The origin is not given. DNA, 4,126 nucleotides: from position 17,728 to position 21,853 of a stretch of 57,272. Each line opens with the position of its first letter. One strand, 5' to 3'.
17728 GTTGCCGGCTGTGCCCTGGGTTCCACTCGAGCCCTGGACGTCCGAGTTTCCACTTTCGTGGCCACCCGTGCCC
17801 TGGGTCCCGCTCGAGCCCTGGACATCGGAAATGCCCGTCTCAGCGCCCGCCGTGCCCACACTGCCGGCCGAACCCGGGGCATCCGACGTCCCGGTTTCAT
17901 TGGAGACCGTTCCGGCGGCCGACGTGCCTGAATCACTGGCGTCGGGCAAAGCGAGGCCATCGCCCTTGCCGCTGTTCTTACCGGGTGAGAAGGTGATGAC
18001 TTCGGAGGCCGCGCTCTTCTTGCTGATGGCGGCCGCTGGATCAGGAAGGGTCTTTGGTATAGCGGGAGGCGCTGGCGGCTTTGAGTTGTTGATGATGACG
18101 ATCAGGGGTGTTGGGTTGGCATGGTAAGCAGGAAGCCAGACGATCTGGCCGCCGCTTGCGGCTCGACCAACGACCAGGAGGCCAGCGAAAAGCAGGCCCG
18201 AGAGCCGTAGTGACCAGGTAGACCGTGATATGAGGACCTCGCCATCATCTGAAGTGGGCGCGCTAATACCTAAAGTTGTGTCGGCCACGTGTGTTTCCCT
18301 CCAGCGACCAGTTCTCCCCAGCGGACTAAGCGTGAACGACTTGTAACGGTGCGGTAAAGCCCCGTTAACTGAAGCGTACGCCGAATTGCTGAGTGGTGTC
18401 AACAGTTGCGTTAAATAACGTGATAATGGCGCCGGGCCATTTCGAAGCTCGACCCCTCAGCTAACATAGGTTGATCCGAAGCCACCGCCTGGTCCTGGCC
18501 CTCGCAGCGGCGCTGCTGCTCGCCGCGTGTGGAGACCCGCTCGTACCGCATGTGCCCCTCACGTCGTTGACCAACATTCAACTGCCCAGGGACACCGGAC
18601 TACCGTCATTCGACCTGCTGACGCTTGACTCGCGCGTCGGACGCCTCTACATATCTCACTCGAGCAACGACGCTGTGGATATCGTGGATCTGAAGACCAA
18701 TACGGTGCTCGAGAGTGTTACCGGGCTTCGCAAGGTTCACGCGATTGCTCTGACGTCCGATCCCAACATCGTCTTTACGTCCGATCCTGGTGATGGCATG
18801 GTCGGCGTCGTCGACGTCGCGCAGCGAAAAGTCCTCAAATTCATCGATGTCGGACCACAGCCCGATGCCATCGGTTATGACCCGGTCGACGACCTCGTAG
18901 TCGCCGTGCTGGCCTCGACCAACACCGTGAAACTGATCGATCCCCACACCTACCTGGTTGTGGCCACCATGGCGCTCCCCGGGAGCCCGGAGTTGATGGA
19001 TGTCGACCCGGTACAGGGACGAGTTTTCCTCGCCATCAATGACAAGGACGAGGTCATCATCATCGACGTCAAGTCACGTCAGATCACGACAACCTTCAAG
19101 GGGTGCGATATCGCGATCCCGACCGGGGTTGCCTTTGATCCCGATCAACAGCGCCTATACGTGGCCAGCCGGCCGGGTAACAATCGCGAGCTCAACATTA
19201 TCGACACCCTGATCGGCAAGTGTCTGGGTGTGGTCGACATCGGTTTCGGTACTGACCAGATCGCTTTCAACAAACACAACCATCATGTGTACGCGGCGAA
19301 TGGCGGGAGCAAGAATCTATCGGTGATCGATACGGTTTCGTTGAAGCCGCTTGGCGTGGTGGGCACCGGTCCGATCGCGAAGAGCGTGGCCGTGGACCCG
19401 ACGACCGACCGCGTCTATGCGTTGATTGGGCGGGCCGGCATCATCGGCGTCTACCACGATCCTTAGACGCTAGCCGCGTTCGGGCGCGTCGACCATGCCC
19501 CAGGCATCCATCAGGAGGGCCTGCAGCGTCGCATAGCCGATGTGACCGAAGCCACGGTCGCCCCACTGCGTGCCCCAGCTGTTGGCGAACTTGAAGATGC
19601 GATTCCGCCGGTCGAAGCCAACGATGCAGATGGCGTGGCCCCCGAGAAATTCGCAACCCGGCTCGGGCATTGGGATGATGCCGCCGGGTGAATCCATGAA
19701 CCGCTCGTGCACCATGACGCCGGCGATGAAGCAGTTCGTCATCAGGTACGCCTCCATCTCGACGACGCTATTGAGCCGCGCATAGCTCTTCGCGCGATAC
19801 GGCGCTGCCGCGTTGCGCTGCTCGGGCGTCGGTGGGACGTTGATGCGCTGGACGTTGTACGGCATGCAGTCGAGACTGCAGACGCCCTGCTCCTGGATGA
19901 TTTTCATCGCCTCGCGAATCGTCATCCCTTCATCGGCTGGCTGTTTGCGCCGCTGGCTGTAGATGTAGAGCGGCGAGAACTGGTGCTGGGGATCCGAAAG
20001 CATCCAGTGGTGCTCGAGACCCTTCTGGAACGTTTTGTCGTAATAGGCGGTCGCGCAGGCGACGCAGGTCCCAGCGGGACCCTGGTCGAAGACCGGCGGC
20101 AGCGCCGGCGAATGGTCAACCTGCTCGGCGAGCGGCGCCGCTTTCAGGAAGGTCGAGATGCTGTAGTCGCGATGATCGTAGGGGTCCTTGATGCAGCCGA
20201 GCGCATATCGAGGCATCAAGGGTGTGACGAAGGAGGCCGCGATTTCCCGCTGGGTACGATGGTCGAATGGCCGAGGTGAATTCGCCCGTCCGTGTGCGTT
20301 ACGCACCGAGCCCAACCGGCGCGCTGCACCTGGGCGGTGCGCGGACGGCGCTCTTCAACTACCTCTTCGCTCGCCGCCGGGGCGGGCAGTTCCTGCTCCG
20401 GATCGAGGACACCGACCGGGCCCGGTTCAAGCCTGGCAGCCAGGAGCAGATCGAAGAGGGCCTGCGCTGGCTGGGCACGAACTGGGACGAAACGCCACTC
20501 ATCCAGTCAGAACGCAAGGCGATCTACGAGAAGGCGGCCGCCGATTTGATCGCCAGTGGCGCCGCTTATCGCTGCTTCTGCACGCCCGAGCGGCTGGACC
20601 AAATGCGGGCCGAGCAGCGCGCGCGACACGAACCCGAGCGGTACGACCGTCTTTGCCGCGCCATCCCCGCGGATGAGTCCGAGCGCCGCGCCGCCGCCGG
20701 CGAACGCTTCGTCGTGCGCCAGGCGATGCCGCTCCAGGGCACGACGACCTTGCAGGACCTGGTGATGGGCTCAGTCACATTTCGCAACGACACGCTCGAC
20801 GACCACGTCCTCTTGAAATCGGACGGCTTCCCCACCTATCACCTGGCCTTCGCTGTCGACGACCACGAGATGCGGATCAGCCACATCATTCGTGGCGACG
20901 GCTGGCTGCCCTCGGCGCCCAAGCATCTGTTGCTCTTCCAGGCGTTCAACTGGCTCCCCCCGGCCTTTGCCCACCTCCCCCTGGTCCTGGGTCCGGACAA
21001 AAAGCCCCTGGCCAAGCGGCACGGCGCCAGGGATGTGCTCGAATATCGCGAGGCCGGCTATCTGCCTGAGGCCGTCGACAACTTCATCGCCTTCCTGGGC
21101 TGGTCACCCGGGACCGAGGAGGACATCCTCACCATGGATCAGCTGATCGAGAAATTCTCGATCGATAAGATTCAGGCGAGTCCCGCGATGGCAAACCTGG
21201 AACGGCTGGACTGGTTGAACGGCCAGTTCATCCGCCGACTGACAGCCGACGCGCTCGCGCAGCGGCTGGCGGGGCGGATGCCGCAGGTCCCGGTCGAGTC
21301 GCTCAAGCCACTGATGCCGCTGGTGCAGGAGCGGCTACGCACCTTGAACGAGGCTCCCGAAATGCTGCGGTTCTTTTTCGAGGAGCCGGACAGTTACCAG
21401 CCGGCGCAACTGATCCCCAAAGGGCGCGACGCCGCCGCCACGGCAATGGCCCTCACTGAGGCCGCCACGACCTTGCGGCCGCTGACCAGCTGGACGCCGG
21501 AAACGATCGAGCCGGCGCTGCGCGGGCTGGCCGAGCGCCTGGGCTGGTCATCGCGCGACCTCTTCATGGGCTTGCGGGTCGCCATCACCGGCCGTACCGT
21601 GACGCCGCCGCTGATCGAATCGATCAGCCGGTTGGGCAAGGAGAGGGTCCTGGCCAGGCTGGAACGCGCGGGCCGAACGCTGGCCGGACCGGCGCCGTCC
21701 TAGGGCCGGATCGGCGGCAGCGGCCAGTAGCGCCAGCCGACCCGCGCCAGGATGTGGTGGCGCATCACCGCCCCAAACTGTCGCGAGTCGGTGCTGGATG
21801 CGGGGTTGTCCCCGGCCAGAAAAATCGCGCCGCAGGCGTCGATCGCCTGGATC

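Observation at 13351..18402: Giant polyanionic surface protein: about 76 tandem 19-aa repeats with an ice-nucleation-protein-like GSTGTAG core, anchored by a LAxTG signal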

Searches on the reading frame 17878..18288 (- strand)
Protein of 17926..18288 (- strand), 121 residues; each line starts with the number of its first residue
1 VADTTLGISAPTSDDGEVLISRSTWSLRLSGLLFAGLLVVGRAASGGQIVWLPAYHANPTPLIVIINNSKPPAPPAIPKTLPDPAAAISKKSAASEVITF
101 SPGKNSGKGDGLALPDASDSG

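Call 19: find_homologous_proteins(query=A1, max_evalue=0.01)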
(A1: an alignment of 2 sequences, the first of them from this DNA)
Query A1 (2 sequences) (121 aa, profile of the alignment): 65 proteins with E <= 0.01 among 898 candidates.
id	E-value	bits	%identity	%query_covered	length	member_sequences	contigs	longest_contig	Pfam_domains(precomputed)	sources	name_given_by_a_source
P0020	2.6e-54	200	93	96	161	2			-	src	-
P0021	5.1e-53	196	56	81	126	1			-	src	-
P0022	3.5e-49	184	53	83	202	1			-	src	-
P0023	5.8e-49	183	56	74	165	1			-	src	-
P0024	2.5e-48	181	81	99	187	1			-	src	-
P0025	2.2e-47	178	53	74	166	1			-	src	-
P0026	2.3e-47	178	53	76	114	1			-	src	-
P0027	7.6e-47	176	54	76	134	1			-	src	-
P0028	4.2e-46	174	53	83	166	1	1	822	-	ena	-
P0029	5.4e-46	174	52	87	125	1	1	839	-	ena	-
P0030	6.7e-46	173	48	76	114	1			-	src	-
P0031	3.4e-45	171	54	78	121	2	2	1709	-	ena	-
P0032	6.2e-45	170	81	93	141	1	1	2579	-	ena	-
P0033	6.5e-45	170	47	84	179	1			-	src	-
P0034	2.3e-42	162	52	77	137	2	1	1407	-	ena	-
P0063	2.3e-33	133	57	80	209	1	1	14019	-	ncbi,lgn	-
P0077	2.8e-28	116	62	75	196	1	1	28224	-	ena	-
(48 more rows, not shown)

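Call 23: find_encoding_contigs(protein=P0063, flank=10000, max_places=3)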
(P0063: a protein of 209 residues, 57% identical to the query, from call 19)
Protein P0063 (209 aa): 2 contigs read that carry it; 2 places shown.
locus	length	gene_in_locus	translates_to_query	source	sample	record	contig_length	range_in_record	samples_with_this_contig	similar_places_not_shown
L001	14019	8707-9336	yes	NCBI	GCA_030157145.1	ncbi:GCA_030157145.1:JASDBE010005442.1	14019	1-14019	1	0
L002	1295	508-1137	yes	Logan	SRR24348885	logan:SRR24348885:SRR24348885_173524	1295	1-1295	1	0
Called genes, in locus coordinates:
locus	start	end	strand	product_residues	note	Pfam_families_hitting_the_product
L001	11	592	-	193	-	PF00383:dCMP_cyt_deam_1, PF14437:MafB19-deam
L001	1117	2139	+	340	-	PF03816:LytR_cpsA_psr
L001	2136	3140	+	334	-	PF26549:Tricorn_N (faint), PF09142:TruB_C (faint), PF26550:Tricorn_2nd (faint), PF07676:PD40 (faint)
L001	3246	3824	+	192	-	PF06181:Urate_ox_N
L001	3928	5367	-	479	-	PF00749:tRNA-synt_1c, PF19269:Anticodon_2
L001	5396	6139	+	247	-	PF00112:Peptidase_C1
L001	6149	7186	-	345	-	-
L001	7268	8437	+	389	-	-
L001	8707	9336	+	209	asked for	-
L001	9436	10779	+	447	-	-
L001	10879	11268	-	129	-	PF00072:Response_reg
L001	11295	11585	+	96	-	-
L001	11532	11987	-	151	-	-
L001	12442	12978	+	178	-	PF04542:Sigma70_r2 (weak), PF08281:Sigma70_r4_2, PF04545:Sigma70_r4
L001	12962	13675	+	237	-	-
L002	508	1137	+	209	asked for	-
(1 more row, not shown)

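Call 24: find_encoding_contigs(protein=P0077, flank=10000, max_places=3)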
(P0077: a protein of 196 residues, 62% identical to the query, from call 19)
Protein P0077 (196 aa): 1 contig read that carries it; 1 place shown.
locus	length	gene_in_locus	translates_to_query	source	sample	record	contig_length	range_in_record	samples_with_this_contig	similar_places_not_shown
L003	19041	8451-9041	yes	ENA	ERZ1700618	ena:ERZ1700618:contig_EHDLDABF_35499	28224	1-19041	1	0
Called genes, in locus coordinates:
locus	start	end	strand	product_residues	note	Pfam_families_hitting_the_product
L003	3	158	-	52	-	?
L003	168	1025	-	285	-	PF00294:PfkB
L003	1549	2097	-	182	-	-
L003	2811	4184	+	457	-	-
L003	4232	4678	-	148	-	PF09055:Sod_Ni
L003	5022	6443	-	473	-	PF00749:tRNA-synt_1c, PF19269:Anticodon_2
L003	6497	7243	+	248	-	PF00112:Peptidase_C1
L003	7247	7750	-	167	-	-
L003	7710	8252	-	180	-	-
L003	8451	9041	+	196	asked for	-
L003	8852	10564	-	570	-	-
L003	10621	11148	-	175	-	-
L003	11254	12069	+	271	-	-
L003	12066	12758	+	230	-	-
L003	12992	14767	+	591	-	-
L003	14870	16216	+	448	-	PF01636:APH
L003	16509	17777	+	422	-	PF00270:DEAD, PF04851:ResIII (weak), PF00271:Helicase_C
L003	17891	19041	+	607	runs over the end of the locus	PF00456:Transketolase_N, PF00676:E1_dh (weak), PF02779:Transket_pyr, PF02780:Transketolase_C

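Call 45: find_related_loci(query=A1, collection=genome_contigs, flank=10000)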
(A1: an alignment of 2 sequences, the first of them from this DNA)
Query A1 (121 aa) in genome_contigs; peptide patterns used: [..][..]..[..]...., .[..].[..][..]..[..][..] (x = any residue, [..] = any of these).
120 stretches matched a pattern; 4 encode a relative of the query (tblastn E <= 1e-3); 3 distinct loci.
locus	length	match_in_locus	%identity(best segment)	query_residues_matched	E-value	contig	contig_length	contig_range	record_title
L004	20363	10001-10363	83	1-120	1e-57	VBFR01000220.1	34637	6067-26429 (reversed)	MAG: Chloroflexi bacterium isolate CF_57 14_0929_12_20cm_scaffold_1287, whole genome shotgun sequence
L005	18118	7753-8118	87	1-121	2e-53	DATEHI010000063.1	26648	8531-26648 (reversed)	MAG TPA_asm: Candidatus Dormiibacterota bacterium isolate SMAG_U8807 k141_1009023, whole genome shotgun sequence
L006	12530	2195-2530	54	4-110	4e-31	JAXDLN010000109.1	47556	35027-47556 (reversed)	MAG: Chloroflexota bacterium isolate BP_619 scaffold_6284568, whole genome shotgun sequence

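Call 58: search_protein_families(library=ncbifam, proteins=[window:17926-18288:-], max_evalue=10)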
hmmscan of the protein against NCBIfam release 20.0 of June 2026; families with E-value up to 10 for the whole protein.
seq(121 aa): 1 family
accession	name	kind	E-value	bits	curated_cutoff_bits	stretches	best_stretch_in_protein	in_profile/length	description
NF052331.1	Bet13-16Glucosase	equivalog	0.13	10.3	1330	1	45-81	521-554/750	exo-beta-d-1,3/1,6-glucosidase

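Call 68: find_homologous_proteins(query=A4, max_evalue=0.001)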
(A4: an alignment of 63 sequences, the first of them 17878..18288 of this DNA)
Query A4 (63 sequences) (137 aa, profile of the alignment): 101 proteins with E <= 0.001 among 8000 candidates.
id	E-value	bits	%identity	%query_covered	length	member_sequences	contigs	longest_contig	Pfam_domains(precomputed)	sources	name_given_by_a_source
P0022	2.6e-63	232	53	74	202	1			-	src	-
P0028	4.1e-62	228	53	74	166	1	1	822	-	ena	-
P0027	2.2e-61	225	51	76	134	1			-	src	-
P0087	8.6e-61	223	49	84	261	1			-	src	-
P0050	6.7e-60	220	53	77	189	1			-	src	-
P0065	9.3e-60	220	66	68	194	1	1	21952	-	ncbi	ncbi:MAG: hypothetical protein ABI401_05315, partial [Candidatus Dormibacter sp.]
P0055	9.7e-60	220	58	92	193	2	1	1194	-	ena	-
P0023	2.3e-59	219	56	65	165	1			-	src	-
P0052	2.8e-59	218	65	67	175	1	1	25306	-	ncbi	ncbi:MAG TPA: hypothetical protein VIN39_01595, partial [Candidatus Dormibacteraeota bacterium]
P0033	3.3e-59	218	48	74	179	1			-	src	-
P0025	7.1e-59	217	44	89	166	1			-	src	-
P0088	2.0e-58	216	58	71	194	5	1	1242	-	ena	-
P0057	3.4e-58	215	47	80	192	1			-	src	-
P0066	7.3e-58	214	47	90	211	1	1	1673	-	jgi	jgi:hypothetical protein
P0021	1.7e-57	213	56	72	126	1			-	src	-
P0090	7.1e-56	207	53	72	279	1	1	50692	-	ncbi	-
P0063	6.1e-53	198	55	77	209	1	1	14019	-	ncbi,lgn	-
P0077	2.9e-50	189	62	66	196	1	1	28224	-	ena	-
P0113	1.3e-42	164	59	63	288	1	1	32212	-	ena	-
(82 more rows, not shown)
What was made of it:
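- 17914..18159 (-): Conserved extracellular N-terminal module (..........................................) plus a short linker. 101 homologs found with the profile (calls 19, 68).
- On Dormibacterota N-terminal-module / LAxTG repeat-protein family (defined here): Profile hits have E down to about 1e-63 (calls 19, 68).
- Checked: The host is Dormibacterota rather than a high-GC Gram-positive (calls 19, 45, 68).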

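Call 81: find_encoding_contigs(protein=P0090, flank=10000, max_places=2)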
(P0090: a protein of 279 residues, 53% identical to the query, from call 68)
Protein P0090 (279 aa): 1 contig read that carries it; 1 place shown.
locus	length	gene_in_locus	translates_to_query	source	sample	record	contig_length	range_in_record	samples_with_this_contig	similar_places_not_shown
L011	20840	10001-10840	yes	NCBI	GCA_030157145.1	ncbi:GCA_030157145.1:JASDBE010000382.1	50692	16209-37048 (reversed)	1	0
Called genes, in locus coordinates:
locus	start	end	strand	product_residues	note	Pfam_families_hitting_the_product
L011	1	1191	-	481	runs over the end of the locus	PF00174:Oxidored_molyb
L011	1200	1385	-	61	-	-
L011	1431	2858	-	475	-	-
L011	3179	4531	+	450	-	PF01425:Amidase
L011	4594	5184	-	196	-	-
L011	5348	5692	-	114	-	PF00190:Cupin_1 (weak), PF02311:AraC_binding (weak), PF07883:Cupin_2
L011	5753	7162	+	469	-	PF14539:DUF4442 (weak), PF03061:4HBT, PF13622:4HBT_3 (weak), PF00561:Abhydrolase_1, PF12146:Hydrolase_4 (weak), PF12697:Abhydrolase_6, PF00561:Abhydrolase_1 (weak)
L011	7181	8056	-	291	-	PF02811:PHP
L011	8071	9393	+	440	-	PF01590:GAF, PF13185:GAF_2, PF13581:HATPase_c_2 (weak), PF02518:HATPase_c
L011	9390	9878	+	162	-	PF03745:DUF309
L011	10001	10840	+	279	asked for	-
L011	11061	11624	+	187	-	-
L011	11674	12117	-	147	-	PF13098:Thioredoxin_2 (faint)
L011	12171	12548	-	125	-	PF14340:DUF4395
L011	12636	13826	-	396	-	PF01406:tRNA-synt_1e, PF00133:tRNA-synt_1, PF09334:tRNA-synt_1g (weak)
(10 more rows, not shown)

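Call 82: find_encoding_contigs(protein=P0113, flank=10000, max_places=2)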
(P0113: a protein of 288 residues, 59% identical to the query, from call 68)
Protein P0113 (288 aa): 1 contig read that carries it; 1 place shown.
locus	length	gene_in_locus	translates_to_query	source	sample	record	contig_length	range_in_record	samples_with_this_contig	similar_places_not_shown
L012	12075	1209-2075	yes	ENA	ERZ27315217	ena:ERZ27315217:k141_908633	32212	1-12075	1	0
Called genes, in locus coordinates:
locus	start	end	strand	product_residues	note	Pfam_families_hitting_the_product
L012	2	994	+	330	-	?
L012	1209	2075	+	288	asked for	-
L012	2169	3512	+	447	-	-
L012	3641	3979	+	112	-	-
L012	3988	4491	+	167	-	PF05163:DinB, PF04978:MST, PF12867:DinB_2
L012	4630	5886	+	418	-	PF00270:DEAD, PF04851:ResIII (weak), PF00271:Helicase_C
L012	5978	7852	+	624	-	PF00456:Transketolase_N, PF02779:Transket_pyr, PF02780:Transketolase_C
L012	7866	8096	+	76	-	PF07311:Dodecin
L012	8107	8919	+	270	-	-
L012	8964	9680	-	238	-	PF23914:TPR_CcmH_CycH (faint), PF06262:Zincin_1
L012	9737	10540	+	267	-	-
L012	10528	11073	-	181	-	PF01694:Rhomboid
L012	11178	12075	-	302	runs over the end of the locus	PF00701:DHDPS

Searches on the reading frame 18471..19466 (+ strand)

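Call 11: search_protein_families(library=pfam, proteins=[window:18471-19466:+], max_evalue=0.01)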
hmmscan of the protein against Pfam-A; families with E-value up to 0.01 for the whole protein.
window:18471-19466:+ (331 aa): 12 families
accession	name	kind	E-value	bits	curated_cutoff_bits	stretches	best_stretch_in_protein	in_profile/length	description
PF02239.22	Cytochrom_D1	-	2.5e-10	39.9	25.5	1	189-319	11-133/368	Cytochrome D1 heme domain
PF25174.1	Beta-prop_THOC3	-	2.7e-09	36.9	305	1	178-297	54-167/272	THOC3 beta-propeller domain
PF21783.3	YNCE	-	9e-06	25.7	27.1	0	172-292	157-275/339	YNCE-like beta-propeller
PF21959.2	DUF6923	-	0.00026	21.3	27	0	137-208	95-167/234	Repeat of unknown function (DUF6923)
PF24807.1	WD40_CDC20-Fz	-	0.00041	20.2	200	1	64-294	26-258/292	CDC20/Fizzy WD40 domain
PF08450.18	SGL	-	0.00053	20.1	26.3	0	175-233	188-244/246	SMP-30/Gluconolactonase/LRE-like region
PF25175.1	Beta-prop_WDR5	-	0.00058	19.6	250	0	58-157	107-207/296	WDR5 beta-propeller domain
PF24814.1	WD40_Prp19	-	0.00093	18.8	320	1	57-233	103-279/281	Prp19 WD40 domain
PF10282.15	Lactonase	-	0.0026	17.5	21.7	0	74-156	230-318/344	Lactonase, 7-bladed beta-propeller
PF06433.17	Me-amine-dh_H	-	0.0035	16.8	21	0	239-298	270-330/343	Methylamine dehydrogenase heavy chain (MADH)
PF25173.1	Beta-prop_WDR3_1st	-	0.0038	17.4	154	0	174-234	31-91/184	WDR3 first beta-propeller domain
PF24817.1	WD40_WDHD1_1st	-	0.0049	16.5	109.9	0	57-236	98-287/291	WDHD1 first WD40 domain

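Call 12: search_protein_families(library=ncbifam, proteins=[window:18471-19466:+], max_evalue=0.01)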
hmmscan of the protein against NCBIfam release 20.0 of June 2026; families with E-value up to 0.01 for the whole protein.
window:18471-19466:+ (331 aa): 10 families
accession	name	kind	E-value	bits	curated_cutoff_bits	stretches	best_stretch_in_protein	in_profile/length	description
TIGR03866.1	PQQ_ABC_repeats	subfamily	9.7e-28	97.1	287.3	1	57-308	53-308/310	PQQ-dependent catabolism-associated beta-propeller protein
NF052280.1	7_blade_YncE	equivalog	1.1e-18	67.1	400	2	50-176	176-304/338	7-bladed beta-propeller protein YncE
NF052340.1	hydrazine_beta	equivalog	2.6e-16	59.7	560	2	43-134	31-122/372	hydrazine synthase subunit beta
TIGR02276.1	beta_rpt_yvtn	repeat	8.1e-16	57.7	27.85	1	270-294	3-27/42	beta-propeller repeat protein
NF048007.1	MmpL3Stblzr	equivalog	1.5e-09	37.5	600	2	136-261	56-178/366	MmpL3/TtfA transport complex stabilizer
NF052342.1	hydrazine_BC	exception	4.9e-09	34.9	1250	1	51-157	45-153/690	hydrazine synthase subunit beta-gamma fusion subunit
NF052460.1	L-NosZ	equivalog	1.1e-05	24.1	700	1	59-212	57-215/480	clade III lactonase-type nitrous-oxide reductase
TIGR02658.1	TTQ_MADH_Hv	equivalog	0.0012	17.8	454.45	0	238-297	284-344/358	methylamine dehydrogenase (amicyanin) large subunit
TIGR03907.1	QH_beta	equivalog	0.0049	16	223.2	0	188-232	6-50/338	quinohemoprotein amine dehydrogenase subunit beta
NF047847.2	SS_mature_LptM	equivalog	0.005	16.9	27.7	1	1-21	1-21/31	LPS translocon maturation chaperone LptM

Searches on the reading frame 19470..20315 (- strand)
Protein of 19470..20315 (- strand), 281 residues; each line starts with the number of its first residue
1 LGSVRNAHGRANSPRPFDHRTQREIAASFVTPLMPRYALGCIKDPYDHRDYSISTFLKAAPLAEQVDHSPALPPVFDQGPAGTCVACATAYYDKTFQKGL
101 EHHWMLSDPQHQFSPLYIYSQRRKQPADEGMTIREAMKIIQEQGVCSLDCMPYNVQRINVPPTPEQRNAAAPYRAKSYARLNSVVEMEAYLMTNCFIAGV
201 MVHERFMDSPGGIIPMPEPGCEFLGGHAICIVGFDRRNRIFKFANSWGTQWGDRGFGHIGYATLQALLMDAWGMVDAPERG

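Call 11: search_protein_families(library=pfam, proteins=[window:19470-20315:-], max_evalue=0.01)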
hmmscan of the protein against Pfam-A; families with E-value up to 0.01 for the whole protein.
window:19470-20315:- (281 aa): 1 family
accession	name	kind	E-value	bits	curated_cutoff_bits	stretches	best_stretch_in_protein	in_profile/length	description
PF00112.29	Peptidase_C1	-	3.6e-13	50.5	20.7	1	71-259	13-202/220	Papain family cysteine protease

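Call 12: search_protein_families(library=ncbifam, proteins=[window:19470-20315:-], max_evalue=0.01)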
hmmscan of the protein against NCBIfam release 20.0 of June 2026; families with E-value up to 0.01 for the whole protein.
window:19470-20315:- (281 aa): 0 families

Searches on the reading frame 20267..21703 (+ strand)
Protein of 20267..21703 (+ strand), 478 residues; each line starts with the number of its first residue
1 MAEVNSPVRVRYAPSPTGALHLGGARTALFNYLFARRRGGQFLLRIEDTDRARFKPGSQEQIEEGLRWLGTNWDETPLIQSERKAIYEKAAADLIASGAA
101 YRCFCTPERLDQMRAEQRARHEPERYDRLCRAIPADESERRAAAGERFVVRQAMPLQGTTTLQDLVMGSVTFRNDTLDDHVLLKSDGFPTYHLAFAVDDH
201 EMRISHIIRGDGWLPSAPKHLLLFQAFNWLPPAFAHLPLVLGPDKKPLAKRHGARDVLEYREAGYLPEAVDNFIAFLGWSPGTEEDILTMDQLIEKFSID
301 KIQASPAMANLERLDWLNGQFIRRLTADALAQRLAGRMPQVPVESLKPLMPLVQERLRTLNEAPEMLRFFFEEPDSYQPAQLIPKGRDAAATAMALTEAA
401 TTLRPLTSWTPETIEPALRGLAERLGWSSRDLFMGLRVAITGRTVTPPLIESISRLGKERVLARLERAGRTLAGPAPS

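Call 11: search_protein_families(library=pfam, proteins=[window:20267-21703:+], max_evalue=0.01)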
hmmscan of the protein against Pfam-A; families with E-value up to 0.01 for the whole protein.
window:20267-21703:+ (478 aa): 2 families
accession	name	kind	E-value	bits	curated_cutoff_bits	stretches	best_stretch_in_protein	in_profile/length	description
PF00749.27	tRNA-synt_1c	-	2.1e-96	323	23.4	1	8-316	2-314/314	tRNA synthetases class I (E and Q), catalytic domain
PF19269.4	Anticodon_2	-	2.3e-29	103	23.6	1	343-468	13-140/141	Anticodon binding domain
